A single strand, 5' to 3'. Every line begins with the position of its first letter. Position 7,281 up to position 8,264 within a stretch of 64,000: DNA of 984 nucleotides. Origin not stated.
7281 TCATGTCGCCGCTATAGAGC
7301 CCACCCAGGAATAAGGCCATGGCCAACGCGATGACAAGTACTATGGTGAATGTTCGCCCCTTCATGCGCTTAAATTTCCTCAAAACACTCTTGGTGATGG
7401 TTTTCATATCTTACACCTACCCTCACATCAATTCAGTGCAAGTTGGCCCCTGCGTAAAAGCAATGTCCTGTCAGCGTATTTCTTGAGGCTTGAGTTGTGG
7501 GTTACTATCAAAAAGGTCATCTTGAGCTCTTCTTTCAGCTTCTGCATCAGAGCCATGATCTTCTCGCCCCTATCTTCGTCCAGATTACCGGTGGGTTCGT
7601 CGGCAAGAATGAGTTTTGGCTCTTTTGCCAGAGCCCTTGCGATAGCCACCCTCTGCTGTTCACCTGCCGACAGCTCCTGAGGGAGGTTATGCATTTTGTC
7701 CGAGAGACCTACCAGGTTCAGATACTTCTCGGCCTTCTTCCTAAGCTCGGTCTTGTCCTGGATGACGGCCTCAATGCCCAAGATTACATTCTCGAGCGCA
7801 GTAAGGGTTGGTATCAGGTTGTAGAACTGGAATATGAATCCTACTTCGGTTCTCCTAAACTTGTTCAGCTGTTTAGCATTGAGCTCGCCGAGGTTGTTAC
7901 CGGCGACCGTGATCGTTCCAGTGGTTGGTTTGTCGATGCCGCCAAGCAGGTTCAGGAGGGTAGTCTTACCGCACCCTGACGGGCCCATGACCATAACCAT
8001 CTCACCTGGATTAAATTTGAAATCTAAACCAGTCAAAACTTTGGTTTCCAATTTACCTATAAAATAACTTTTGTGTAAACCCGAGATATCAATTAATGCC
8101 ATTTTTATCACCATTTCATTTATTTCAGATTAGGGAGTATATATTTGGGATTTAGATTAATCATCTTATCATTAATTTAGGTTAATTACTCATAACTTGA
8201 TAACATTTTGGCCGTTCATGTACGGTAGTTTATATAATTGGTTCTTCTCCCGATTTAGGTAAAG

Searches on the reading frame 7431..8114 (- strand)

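Call 82: search_protein_families(library=pfam, proteins=[window:7431-8114:-], max_evalue=0.00001)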
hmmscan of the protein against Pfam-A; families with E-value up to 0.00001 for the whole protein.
window:7431-8114:- (228 aa): 1 family
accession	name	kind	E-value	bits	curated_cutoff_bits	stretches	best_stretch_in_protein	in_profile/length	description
PF00005.33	ABC_tran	-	3.7e-37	128.4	25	1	27-175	1-136/137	ABC transporter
